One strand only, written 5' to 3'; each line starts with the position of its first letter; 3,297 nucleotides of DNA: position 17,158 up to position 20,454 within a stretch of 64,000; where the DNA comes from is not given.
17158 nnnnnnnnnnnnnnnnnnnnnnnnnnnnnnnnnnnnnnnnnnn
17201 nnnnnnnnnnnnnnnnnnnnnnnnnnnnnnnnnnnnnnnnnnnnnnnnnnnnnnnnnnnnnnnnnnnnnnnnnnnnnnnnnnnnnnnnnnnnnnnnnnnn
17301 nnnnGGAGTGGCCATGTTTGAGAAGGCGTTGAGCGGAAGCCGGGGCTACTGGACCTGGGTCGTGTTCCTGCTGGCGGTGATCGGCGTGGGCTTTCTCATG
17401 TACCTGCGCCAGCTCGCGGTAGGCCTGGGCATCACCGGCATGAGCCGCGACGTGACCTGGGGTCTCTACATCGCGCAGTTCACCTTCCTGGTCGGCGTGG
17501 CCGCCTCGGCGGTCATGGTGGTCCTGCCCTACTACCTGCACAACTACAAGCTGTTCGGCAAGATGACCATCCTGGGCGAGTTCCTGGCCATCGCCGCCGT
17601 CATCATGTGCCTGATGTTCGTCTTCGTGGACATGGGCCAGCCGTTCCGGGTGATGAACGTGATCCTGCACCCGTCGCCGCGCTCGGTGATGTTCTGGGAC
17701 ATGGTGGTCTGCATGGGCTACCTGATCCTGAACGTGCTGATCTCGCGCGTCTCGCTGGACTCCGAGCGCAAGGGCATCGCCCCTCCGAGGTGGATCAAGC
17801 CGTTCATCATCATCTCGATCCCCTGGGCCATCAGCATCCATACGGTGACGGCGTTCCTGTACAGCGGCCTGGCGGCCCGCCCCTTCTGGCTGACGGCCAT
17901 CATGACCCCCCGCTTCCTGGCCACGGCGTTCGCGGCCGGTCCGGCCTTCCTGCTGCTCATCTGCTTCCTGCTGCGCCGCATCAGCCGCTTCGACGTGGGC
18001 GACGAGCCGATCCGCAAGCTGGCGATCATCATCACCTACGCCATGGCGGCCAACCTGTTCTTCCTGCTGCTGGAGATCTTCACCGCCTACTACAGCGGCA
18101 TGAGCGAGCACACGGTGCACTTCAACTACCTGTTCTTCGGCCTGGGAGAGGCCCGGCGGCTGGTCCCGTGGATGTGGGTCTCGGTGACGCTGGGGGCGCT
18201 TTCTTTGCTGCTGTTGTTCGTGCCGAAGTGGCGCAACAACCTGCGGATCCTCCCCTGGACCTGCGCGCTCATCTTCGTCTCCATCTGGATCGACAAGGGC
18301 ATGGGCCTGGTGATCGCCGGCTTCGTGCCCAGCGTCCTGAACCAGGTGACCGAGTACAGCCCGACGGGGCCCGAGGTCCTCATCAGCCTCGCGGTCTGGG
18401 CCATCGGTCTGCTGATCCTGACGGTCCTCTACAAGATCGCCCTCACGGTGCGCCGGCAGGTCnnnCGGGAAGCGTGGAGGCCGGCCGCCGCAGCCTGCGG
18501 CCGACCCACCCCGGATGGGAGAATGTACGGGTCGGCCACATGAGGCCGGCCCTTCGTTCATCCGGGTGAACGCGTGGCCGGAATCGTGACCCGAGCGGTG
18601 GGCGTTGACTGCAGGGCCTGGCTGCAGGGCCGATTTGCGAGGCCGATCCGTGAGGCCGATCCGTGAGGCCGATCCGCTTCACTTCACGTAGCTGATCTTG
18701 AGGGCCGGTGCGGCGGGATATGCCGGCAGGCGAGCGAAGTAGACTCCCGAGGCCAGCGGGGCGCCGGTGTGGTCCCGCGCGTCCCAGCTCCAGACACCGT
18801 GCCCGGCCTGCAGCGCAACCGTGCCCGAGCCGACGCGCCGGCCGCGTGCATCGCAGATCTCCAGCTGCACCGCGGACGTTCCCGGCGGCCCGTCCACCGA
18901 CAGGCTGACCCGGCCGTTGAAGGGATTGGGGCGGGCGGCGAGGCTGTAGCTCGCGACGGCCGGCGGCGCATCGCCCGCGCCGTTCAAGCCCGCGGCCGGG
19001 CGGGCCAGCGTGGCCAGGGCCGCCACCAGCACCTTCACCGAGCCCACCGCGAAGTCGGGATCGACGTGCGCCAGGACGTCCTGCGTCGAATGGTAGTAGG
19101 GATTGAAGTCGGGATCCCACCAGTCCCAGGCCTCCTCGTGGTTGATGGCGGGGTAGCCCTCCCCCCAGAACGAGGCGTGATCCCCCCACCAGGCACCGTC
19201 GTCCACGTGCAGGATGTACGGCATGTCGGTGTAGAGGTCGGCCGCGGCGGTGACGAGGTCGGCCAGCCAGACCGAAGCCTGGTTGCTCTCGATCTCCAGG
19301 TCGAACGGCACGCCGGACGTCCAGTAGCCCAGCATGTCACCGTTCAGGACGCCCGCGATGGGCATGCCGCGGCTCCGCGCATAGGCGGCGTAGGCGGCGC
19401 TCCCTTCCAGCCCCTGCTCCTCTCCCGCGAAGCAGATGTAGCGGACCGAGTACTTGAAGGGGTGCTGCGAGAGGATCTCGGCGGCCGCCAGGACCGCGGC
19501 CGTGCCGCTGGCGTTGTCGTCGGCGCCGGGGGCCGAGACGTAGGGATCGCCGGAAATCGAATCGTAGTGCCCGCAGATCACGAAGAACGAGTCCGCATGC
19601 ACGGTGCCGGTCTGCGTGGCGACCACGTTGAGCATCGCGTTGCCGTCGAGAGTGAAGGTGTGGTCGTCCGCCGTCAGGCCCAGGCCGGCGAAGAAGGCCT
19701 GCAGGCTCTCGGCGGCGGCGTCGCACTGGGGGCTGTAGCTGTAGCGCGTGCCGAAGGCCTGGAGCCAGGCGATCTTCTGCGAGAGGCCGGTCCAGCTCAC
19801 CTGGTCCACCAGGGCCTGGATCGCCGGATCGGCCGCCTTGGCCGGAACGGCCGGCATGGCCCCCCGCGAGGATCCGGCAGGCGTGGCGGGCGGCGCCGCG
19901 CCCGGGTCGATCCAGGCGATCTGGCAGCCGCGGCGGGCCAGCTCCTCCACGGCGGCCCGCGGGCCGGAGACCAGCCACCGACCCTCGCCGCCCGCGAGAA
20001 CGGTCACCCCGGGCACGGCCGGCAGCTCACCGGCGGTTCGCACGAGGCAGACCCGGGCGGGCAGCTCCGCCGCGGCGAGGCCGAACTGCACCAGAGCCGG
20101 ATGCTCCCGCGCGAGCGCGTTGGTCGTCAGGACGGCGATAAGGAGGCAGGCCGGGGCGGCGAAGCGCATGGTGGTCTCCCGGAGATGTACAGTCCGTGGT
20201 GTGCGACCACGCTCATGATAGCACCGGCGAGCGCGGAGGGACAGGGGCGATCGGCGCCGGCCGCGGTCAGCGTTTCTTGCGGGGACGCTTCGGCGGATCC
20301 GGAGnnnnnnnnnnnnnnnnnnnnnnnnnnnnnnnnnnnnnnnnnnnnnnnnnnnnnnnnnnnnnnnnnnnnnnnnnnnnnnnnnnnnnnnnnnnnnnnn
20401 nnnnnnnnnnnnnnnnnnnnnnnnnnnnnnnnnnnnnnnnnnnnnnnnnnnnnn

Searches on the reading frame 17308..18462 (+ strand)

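Call 38: search_protein_families(library=pfam, proteins=[window:17308-18462:+], max_evalue=0.00001)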
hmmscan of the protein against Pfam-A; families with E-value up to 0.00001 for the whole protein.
window:17308-18462:+ (385 aa): 1 family
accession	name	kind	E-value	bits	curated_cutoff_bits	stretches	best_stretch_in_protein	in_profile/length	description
PF03916.19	NrfD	-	7.2e-35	121.6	25.8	1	43-322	3-293/313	Polysulphide reductase, NrfD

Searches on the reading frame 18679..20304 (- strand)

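Call 38: search_protein_families(library=pfam, proteins=[window:18679-20304:-], max_evalue=0.00001)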
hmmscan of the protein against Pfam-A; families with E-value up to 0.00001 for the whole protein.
window:18679-20304:- (541 aa): 2 families
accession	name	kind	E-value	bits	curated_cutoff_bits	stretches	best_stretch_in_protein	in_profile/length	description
PF04389.22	Peptidase_M28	-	5e-31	108.4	21.3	1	226-419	1-182/193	Peptidase family M28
PF13860.13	FlgD_ig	-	1.5e-07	31.7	27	1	464-522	8-69/79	FlgD Ig-like domain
